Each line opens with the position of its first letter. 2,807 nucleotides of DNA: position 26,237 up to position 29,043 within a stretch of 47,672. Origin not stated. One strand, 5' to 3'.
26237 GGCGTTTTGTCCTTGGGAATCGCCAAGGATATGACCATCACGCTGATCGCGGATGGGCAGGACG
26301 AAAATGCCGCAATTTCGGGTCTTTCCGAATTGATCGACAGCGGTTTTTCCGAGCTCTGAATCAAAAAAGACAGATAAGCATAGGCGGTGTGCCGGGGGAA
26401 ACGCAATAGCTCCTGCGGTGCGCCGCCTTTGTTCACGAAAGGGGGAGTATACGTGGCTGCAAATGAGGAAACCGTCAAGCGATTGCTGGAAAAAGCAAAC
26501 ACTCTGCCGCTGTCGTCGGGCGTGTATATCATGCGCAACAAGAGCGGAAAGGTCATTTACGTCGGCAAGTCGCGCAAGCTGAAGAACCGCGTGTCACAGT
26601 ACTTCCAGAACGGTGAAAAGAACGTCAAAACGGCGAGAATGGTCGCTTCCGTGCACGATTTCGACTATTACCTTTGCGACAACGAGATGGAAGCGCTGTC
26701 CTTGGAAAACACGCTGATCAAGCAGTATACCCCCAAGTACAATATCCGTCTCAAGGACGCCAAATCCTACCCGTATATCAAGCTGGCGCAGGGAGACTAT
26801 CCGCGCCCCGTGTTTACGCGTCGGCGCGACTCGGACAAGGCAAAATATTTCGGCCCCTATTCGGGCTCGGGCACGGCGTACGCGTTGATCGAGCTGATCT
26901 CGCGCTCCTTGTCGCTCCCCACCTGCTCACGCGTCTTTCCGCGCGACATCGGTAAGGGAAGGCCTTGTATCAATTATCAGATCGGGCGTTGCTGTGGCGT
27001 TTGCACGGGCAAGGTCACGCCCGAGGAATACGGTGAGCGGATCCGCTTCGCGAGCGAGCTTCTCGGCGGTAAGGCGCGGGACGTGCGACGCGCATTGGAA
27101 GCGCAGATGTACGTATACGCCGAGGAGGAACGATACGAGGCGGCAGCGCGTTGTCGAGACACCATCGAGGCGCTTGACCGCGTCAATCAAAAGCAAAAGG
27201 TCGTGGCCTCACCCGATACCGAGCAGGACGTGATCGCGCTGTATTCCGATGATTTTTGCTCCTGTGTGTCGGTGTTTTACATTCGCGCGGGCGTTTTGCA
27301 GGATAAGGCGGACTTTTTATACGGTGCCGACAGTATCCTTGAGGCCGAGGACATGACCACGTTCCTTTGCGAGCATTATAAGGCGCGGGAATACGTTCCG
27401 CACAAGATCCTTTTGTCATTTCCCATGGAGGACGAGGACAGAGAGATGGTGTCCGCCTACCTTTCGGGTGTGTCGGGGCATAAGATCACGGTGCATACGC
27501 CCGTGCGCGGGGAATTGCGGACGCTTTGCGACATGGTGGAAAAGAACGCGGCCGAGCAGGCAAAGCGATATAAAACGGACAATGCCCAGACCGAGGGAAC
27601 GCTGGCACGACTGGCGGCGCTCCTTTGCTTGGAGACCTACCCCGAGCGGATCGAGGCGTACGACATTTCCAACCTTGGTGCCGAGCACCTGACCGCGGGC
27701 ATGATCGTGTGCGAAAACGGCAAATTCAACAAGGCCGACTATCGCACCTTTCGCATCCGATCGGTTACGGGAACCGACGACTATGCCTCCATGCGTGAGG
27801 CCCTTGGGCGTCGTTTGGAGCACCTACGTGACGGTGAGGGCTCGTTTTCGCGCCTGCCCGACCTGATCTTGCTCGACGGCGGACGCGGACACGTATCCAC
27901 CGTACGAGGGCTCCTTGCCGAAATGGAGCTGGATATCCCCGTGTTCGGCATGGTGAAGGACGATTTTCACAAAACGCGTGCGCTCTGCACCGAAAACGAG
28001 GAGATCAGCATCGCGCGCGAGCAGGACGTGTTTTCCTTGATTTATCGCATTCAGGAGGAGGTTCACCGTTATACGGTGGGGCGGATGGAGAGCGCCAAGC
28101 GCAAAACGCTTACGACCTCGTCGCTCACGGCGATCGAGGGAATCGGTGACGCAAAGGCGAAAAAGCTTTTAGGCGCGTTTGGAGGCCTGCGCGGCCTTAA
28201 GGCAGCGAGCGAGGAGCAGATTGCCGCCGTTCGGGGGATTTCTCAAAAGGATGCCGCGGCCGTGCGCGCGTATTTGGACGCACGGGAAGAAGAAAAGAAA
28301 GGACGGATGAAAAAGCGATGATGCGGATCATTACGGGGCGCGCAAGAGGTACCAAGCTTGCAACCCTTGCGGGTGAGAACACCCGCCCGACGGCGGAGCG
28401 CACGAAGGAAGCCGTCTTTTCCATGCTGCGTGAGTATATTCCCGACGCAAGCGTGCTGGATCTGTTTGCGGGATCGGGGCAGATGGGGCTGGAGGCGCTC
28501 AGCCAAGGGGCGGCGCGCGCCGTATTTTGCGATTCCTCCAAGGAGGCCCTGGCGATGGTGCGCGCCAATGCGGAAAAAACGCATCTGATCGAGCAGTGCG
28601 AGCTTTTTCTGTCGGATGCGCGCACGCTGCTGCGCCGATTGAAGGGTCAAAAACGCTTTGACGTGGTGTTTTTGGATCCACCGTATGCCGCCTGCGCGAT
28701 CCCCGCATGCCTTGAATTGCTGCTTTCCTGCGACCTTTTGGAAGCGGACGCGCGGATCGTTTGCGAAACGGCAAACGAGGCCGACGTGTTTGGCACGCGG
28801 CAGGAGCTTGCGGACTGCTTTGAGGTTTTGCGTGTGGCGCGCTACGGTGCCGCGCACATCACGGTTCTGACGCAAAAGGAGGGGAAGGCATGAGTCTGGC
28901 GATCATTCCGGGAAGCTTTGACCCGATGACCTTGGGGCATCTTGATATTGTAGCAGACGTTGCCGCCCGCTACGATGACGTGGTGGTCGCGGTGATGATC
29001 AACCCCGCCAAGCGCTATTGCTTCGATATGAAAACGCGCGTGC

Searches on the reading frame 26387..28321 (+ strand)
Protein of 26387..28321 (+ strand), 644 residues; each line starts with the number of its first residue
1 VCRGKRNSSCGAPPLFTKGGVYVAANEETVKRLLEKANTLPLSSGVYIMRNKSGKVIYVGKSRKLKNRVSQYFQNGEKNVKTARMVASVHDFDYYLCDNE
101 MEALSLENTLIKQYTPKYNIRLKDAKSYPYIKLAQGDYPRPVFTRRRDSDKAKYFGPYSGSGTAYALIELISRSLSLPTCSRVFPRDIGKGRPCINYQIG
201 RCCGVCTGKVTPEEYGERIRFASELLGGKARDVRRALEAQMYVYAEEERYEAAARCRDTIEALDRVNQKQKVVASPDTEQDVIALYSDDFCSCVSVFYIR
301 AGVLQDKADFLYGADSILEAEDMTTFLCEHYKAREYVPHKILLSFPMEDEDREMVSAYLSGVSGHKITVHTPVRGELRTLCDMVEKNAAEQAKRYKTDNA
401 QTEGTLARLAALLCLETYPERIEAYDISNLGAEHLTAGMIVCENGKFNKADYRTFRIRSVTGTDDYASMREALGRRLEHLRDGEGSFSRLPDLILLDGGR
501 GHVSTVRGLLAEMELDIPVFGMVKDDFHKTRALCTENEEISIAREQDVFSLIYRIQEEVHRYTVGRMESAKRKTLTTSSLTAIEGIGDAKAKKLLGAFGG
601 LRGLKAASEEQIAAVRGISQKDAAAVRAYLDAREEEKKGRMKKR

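Call 16: search_protein_families(library=pfam, proteins=[window:26387-28321:+], max_evalue=0.00001)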
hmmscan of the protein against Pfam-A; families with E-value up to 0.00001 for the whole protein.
window:26387-28321:+ (644 aa): 7 families
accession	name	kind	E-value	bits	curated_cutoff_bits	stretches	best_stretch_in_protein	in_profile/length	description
PF08459.17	UvrC_RNaseH_dom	-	1.9e-46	158.3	22.3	1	412-564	3-159/159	UvrC RNAse H endonuclease domain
PF22920.2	UvrC_RNaseH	-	9.7e-23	80.7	24.3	1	280-394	2-115/116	UvrC Ribonuclease H-like domain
PF01541.30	GIY-YIG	-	2e-13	50.9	22.6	1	44-119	2-78/78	GIY-YIG catalytic domain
PF14520.12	HHH_5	-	1.7e-07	32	27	1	579-626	3-51/57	Helix-hairpin-helix domain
PF12826.13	HHH_2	-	2.1e-07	31.4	27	1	583-633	8-58/64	Helix-hairpin-helix motif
PF02151.25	UVR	-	2.3e-06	27.6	21.5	1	235-264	5-34/36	UvrB/uvrC motif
PF00633.29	HHH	-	6.7e-06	26.1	24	0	601-629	2-30/30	Helix-hairpin-helix motif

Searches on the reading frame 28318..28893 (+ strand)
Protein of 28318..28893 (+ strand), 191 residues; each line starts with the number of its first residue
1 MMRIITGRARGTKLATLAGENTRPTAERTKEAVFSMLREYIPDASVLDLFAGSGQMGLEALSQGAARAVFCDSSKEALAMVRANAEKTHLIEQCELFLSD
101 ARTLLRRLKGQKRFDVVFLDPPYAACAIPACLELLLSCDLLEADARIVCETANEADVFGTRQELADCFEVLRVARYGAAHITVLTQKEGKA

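Call 16: search_protein_families(library=pfam, proteins=[window:28318-28893:+], max_evalue=0.00001)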
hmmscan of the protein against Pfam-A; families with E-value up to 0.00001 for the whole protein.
window:28318-28893:+ (191 aa): 5 families
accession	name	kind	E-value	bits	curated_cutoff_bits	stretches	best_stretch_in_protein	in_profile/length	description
PF03602.21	Cons_hypoth95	-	1.1e-48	165.8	24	1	2-183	1-180/182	Conserved hypothetical protein 95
PF13847.12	Methyltransf_31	-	2.7e-08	34.1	27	1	44-158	5-119/145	Methyltransferase domain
PF13649.12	Methyltransf_25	-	1.6e-07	32.4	27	1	46-119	1-70/97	Methyltransferase domain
PF05175.20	MTS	-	6.5e-07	29.6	23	1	42-124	31-109/170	Methyltransferase small domain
PF02086.21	MethyltransfD12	-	1.2e-06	28.9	22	0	30-96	5-77/253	D12 class N6 adenine-specific DNA methyltransferase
